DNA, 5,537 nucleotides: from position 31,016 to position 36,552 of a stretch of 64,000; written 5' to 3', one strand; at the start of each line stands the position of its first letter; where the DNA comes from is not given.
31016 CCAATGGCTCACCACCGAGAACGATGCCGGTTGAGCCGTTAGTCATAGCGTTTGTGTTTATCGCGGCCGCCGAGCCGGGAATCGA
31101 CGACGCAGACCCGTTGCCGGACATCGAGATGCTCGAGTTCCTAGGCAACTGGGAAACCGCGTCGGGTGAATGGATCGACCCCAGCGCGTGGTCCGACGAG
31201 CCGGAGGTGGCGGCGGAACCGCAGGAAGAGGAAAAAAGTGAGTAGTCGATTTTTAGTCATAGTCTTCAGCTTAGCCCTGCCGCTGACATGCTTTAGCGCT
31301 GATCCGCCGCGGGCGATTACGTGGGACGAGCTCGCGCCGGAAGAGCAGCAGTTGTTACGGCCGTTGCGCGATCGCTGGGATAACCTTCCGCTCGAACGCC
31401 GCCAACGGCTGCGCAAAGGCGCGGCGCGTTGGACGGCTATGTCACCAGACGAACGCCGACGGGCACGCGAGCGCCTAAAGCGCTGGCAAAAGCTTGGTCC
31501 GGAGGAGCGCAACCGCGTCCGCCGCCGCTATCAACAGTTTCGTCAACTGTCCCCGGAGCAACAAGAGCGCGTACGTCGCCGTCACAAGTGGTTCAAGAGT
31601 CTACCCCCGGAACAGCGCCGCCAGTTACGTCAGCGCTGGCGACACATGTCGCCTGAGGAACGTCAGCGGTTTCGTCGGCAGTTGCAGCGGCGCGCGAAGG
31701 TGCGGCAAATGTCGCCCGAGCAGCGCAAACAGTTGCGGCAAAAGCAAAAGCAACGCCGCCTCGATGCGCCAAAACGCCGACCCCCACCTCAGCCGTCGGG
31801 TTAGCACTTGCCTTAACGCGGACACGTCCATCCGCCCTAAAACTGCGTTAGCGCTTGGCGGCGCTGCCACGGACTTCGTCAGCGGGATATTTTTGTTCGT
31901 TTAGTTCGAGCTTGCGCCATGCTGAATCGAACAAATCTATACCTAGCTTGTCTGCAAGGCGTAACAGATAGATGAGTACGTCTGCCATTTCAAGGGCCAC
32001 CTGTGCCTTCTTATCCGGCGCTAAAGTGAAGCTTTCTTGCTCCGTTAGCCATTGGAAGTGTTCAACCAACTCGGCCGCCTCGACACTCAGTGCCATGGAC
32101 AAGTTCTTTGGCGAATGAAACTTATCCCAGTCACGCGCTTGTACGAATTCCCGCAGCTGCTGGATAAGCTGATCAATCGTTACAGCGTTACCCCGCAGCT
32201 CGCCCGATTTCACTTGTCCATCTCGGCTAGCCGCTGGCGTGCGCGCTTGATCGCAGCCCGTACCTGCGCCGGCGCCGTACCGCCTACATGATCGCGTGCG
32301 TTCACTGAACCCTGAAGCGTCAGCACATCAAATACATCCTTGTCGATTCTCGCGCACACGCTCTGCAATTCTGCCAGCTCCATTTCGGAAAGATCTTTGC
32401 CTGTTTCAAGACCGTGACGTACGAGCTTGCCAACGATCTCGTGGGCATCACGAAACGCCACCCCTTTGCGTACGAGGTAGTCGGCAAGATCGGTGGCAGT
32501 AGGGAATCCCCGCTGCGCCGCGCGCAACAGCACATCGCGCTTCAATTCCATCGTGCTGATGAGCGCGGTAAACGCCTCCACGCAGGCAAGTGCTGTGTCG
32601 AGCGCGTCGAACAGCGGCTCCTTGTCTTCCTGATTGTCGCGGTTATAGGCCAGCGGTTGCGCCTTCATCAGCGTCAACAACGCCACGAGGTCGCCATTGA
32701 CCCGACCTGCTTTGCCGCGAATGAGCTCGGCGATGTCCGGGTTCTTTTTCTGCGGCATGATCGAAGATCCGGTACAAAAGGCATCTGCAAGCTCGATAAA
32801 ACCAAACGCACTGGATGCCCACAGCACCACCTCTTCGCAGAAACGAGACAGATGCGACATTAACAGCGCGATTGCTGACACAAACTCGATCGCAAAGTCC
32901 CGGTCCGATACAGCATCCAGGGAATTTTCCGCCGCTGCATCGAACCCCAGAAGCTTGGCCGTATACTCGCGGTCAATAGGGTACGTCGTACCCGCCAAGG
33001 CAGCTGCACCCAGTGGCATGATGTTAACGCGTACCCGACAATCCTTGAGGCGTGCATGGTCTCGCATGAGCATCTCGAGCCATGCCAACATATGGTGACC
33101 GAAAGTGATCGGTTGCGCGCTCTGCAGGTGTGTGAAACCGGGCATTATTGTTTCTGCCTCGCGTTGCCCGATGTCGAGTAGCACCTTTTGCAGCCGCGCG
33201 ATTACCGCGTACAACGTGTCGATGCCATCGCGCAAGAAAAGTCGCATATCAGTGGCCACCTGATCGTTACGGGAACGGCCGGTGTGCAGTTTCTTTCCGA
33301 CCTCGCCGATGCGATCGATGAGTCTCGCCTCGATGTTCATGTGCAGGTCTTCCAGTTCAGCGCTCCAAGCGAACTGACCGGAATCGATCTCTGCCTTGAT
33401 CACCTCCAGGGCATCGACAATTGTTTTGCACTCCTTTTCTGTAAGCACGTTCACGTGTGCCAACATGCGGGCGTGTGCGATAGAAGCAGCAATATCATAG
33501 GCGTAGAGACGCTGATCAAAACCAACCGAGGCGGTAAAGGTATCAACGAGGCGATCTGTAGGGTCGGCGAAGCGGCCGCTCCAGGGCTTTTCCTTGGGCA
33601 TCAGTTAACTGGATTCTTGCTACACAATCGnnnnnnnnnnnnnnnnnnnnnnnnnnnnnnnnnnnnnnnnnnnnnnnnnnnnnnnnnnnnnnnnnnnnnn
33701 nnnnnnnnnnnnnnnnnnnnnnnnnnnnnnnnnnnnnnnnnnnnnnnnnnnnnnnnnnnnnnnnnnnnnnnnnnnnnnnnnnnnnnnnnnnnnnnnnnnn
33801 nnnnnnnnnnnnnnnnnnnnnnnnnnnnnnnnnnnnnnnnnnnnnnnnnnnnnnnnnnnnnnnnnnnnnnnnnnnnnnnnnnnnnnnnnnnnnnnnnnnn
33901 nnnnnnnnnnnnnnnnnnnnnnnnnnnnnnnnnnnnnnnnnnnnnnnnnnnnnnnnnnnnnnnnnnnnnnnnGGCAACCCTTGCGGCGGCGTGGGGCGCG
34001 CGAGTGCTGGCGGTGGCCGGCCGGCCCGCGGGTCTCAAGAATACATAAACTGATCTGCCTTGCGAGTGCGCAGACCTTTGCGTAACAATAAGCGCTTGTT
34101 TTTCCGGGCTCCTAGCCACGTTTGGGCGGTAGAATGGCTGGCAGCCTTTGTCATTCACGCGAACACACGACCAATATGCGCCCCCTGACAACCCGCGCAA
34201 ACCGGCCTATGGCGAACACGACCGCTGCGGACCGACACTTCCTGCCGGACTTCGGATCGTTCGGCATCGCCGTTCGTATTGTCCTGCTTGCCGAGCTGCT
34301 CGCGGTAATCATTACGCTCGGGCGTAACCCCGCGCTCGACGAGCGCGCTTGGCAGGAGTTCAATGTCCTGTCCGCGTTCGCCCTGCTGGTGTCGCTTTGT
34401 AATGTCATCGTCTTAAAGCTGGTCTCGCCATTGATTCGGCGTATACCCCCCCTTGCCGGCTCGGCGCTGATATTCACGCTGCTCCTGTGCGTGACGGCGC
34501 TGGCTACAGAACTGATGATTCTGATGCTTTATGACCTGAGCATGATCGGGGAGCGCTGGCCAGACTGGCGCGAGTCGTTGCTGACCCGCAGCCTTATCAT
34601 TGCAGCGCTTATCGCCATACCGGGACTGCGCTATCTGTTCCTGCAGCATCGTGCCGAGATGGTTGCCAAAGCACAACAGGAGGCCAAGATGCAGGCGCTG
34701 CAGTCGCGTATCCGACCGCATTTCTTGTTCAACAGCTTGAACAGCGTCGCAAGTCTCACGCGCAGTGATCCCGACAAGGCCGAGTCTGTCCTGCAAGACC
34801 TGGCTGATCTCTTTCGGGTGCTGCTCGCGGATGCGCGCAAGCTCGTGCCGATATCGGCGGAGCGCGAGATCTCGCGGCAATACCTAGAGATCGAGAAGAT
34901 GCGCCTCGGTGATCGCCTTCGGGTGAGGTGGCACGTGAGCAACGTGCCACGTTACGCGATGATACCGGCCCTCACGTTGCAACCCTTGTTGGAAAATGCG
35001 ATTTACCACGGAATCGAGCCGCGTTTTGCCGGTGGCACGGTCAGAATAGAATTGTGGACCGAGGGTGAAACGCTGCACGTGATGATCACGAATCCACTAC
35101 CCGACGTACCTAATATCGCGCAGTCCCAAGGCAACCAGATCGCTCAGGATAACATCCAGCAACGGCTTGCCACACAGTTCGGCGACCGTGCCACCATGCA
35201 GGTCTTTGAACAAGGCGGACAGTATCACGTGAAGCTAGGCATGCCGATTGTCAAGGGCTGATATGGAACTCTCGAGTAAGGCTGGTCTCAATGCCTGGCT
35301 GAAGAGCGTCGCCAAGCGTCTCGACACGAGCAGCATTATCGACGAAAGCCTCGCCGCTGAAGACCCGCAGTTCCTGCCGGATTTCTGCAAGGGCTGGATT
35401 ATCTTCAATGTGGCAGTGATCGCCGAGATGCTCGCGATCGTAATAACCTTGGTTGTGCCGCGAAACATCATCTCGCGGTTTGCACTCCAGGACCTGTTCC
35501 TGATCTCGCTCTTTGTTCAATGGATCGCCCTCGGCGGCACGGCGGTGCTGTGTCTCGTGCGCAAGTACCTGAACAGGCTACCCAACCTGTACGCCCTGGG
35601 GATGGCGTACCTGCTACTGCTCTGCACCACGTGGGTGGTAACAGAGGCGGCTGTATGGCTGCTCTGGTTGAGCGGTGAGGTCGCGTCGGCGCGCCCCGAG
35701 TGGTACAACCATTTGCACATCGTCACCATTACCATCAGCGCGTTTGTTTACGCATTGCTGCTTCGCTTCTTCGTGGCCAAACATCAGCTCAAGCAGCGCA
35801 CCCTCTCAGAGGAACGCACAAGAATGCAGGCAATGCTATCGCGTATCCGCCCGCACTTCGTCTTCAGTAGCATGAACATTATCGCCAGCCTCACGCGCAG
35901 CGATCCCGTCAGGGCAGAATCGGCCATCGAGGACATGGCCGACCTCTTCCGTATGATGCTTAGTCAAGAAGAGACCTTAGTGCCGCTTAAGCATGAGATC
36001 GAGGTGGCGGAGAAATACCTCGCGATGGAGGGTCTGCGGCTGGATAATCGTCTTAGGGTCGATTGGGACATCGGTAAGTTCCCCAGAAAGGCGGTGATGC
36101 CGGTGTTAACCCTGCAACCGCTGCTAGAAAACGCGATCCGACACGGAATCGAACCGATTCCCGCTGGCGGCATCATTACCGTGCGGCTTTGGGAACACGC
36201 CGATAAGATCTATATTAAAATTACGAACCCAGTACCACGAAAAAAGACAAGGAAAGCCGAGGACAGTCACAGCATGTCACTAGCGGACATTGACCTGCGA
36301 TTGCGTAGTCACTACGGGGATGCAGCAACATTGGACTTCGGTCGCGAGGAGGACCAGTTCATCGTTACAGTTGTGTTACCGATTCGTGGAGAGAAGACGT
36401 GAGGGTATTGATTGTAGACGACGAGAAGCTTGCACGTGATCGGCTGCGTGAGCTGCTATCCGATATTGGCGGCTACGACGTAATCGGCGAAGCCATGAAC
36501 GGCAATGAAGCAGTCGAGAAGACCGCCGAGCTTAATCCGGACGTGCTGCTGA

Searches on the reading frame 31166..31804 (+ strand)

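Call 79: search_protein_families(library=pfam, max_evalue=0.00001, proteins=[window:31166-31804:+])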
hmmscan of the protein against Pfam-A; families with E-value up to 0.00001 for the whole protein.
window:31166-31804:+ (212 aa): 1 family
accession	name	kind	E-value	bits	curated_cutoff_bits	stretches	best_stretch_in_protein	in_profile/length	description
PF11304.13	DUF3106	-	6.5e-32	110.6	24.3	1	53-155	1-103/104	Protein of unknown function (DUF3106)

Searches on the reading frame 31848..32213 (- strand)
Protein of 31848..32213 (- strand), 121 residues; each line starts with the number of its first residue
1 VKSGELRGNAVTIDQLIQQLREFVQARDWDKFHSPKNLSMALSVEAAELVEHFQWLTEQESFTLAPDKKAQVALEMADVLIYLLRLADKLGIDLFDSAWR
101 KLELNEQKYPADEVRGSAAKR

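Call 79: search_protein_families(library=pfam, max_evalue=0.00001, proteins=[window:31848-32213:-])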
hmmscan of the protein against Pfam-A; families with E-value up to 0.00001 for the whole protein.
window:31848-32213:- (121 aa): 1 family
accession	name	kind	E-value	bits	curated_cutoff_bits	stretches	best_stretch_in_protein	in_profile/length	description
PF12643.12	MazG-like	-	8.3e-14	52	27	1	42-117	3-78/85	MazG-like family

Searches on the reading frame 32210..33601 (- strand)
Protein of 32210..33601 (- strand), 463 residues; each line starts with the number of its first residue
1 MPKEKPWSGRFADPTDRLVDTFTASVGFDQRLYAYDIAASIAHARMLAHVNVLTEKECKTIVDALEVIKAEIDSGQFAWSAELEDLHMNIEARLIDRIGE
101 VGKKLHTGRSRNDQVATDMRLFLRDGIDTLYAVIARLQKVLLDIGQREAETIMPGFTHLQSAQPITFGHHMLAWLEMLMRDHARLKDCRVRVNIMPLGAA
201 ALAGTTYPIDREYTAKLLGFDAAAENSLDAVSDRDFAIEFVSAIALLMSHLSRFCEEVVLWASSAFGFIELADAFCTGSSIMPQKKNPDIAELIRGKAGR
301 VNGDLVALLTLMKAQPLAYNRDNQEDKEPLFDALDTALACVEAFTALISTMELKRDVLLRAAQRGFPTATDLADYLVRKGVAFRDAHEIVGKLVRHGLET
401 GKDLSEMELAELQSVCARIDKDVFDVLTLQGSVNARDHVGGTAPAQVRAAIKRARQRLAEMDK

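Call 80: search_protein_families(library=pfam, max_evalue=0.00001, proteins=[window:32210-33601:-])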
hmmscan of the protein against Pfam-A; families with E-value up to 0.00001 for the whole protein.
window:32210-33601:- (463 aa): 2 families
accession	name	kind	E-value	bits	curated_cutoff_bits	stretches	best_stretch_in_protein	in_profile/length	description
PF00206.25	Lyase_1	-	2.5e-81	274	27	1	9-303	1-312/312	Lyase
PF14698.11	ASL_C2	-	2.3e-27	95.6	27.3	1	366-434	1-69/69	Argininosuccinate lyase C-terminal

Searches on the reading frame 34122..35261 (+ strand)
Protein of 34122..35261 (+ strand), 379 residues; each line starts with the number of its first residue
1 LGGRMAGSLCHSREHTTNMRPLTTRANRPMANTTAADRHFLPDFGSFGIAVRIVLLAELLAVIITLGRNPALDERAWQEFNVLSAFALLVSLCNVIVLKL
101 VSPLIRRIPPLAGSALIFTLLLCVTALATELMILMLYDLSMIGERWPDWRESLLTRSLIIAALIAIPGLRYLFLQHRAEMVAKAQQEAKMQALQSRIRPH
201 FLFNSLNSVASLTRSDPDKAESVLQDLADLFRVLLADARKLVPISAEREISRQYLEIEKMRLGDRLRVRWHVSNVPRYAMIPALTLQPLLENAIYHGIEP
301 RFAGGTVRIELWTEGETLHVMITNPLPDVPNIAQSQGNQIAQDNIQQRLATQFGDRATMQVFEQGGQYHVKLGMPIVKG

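Call 80: search_protein_families(library=pfam, max_evalue=0.00001, proteins=[window:34122-35261:+])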
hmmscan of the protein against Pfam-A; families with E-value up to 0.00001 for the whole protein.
window:34122-35261:+ (379 aa): 1 family
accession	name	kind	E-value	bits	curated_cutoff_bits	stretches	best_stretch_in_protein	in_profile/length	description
PF06580.19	His_kinase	-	2.5e-24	85.7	25.2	1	188-266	1-81/81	Histidine kinase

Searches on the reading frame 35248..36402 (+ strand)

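Call 80: search_protein_families(library=pfam, max_evalue=0.00001, proteins=[window:35248-36402:+])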
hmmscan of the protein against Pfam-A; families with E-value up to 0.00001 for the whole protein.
window:35248-36402:+ (384 aa): 1 family
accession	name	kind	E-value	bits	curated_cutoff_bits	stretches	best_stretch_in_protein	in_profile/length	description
PF06580.19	His_kinase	-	1.3e-18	67.5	25.2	1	192-269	2-81/81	Histidine kinase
